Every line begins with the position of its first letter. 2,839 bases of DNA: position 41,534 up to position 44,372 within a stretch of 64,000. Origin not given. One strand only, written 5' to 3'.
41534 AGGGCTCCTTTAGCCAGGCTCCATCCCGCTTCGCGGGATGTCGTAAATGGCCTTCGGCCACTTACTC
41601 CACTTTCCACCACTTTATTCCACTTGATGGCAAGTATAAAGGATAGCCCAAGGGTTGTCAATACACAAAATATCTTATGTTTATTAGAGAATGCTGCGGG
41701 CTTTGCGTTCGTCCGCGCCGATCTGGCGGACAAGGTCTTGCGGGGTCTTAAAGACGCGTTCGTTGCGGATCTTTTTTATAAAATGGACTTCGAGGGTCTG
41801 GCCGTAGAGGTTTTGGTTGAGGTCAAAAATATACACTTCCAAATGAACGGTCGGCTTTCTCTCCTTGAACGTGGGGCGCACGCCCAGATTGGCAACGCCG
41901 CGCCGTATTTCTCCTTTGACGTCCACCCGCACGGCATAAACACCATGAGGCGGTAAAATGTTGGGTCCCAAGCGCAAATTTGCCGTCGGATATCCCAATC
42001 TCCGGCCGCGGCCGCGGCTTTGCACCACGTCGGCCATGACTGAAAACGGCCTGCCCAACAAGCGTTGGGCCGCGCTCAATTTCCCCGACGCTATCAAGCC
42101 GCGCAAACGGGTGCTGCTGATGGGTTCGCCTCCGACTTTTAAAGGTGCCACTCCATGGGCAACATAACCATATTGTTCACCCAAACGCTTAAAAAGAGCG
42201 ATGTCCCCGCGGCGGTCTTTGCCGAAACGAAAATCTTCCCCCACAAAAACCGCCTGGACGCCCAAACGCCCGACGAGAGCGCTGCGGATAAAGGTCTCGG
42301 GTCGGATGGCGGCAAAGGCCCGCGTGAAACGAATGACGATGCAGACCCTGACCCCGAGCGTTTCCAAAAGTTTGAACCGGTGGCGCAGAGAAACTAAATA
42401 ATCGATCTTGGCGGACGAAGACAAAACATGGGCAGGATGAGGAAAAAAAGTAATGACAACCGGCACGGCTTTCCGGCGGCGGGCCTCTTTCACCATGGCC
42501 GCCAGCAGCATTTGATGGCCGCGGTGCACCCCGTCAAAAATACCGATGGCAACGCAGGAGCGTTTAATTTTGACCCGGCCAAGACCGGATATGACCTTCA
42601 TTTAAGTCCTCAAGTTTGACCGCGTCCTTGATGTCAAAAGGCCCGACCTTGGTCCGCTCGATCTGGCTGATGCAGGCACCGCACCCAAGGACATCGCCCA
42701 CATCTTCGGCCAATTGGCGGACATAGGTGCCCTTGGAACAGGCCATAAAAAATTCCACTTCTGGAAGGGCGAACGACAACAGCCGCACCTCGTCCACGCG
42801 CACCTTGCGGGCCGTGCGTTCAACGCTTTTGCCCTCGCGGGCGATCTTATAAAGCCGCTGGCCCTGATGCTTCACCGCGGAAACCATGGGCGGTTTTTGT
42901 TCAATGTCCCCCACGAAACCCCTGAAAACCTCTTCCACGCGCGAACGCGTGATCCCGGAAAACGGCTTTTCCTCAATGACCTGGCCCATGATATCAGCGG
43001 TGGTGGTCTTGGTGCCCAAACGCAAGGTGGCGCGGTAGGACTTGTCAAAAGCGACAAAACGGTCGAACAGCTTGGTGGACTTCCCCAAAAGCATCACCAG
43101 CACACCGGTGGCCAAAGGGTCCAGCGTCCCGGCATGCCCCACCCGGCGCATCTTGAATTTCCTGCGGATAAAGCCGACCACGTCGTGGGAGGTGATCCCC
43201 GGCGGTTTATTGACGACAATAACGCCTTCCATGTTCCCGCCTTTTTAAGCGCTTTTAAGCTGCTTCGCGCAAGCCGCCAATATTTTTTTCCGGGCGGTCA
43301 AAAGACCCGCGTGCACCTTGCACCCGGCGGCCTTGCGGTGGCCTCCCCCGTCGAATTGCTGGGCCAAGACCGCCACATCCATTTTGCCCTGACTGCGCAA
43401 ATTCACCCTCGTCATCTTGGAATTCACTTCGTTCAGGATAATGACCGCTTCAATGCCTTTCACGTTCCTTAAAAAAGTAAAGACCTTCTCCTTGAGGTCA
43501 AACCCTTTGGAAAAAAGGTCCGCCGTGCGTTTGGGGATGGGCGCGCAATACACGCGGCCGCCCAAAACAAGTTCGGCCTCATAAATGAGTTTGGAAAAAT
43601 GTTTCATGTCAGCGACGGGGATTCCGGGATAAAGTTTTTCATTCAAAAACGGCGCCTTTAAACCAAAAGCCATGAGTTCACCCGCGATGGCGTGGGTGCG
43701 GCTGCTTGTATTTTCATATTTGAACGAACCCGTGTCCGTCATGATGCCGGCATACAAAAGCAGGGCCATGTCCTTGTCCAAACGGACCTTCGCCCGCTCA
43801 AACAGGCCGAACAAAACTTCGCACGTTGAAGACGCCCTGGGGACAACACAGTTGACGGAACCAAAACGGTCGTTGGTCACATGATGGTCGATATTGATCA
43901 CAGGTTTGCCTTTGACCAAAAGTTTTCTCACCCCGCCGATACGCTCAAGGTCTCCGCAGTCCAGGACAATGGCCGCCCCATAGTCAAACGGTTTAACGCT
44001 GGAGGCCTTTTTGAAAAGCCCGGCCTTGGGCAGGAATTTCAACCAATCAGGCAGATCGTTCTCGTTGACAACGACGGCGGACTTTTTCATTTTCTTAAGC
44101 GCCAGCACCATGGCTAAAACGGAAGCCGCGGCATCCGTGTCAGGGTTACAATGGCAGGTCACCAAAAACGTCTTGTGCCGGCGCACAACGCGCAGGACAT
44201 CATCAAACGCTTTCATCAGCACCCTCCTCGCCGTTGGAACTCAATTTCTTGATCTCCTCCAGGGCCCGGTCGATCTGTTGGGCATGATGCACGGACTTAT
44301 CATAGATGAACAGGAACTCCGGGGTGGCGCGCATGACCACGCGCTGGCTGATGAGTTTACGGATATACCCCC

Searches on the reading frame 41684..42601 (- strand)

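Call 41: search_protein_families(library=ncbifam, proteins=[window:41684-42601:-], max_evalue=0.00001)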
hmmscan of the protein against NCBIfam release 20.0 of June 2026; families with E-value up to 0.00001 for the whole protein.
window:41684-42601:- (305 aa): 9 families
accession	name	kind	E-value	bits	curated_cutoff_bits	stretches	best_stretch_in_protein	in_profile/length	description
NF004160.0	PRK05627.1-3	equivalog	2.8e-89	299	295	1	11-305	13-319/325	bifunctional riboflavin kinase/FAD synthetase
NF004159.0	PRK05627.1-2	equivalog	2.3e-82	276.7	306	1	9-305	10-307/326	bifunctional riboflavin kinase/FAD synthetase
NF004163.0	PRK05627.1-6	equivalog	4e-79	266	315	1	1-304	1-306/313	bifunctional riboflavin kinase/FAD synthetase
TIGR00083.1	ribF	equivalog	2.8e-77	260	184.35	1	17-305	2-289/290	riboflavin biosynthesis protein RibF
NF004162.0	PRK05627.1-5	equivalog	4.4e-71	239.8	241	1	12-304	12-298/304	bifunctional riboflavin kinase/FAD synthetase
NF004161.0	PRK05627.1-4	equivalog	1.3e-70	238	461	1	10-303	15-309/324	bifunctional riboflavin kinase/FAD synthetase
NF004158.0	PRK05627.1-1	equivalog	7.1e-54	183.2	396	1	15-302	18-301/304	bifunctional riboflavin kinase/FAD synthetase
NF005518.0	PRK07143.1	equivalog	1.2e-22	80.6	232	1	12-280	14-253/281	hypothetical protein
NF045965.1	RibF_rel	equivalog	3.5e-22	79.1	200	1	11-279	10-256/279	FAD synthase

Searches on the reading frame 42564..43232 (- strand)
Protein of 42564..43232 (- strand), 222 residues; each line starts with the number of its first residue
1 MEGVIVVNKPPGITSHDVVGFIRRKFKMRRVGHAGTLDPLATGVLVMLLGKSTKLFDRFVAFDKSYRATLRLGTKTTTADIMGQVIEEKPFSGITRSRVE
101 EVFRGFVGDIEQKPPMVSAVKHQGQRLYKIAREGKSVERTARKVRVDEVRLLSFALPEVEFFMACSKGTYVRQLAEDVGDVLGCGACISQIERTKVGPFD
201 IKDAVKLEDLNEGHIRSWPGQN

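Call 41: search_protein_families(library=ncbifam, proteins=[window:42564-43232:-], max_evalue=0.00001)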
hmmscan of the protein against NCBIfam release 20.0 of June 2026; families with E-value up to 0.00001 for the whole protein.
window:42564-43232:- (222 aa): 3 families
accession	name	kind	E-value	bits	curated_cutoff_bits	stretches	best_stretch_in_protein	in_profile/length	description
TIGR00431.1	TruB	equivalog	8.5e-72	241.2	151.45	1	1-210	1-210/210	tRNA pseudouridine(55) synthase TruB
NF003280.0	PRK04270.1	equivalog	3.2e-44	151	242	1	2-212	31-206/323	RNA-guided pseudouridylation complex pseudouridine synthase subunit Cbf5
TIGR00425.1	CBF5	equivalog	2.3e-36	125.6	238.15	2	2-82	34-114/322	RNA-guided pseudouridylation complex pseudouridine synthase subunit Cbf5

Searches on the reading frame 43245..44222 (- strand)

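Call 41: search_protein_families(library=ncbifam, proteins=[window:43245-44222:-], max_evalue=0.00001)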
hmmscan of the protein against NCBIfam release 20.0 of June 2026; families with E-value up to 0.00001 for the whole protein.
window:43245-44222:- (325 aa): 8 families
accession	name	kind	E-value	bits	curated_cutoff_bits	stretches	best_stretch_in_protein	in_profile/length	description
NF053633.1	OlncasPapPhNrnA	equivalog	9.7e-31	106.9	350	1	5-323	5-316/317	bifunctional oligoribonuclease/PAP phosphatase NrnA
NF011110.0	PRK14538.1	equivalog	1.1e-17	63.5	707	1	84-305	449-664/838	putative bifunctional signaling protein/50S ribosomal protein L9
NF003877.0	PRK05427.1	equivalog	8.5e-10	38.5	283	1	18-184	3-169/308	manganese-dependent inorganic pyrophosphatase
NF011445.0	PRK14869.2-1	equivalog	3.1e-09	35.8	483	1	111-180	333-404/548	putative manganese-dependent inorganic diphosphatase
NF041569.1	A-tRNAntase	equivalog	1.9e-06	26.4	1440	1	21-304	4-286/880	A-adding tRNA nucleotidyltransferase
NF011443.0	PRK14869.1-5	equivalog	3.2e-06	25.8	335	0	111-183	332-406/546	putative manganese-dependent inorganic diphosphatase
NF011440.0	PRK14869.1-2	equivalog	7.5e-06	24.8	746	0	128-182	345-399/541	putative manganese-dependent inorganic diphosphatase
NF011449.0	PRK14869.2-5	equivalog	9.5e-06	24.9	411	0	111-184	233-308/451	putative manganese-dependent inorganic diphosphatase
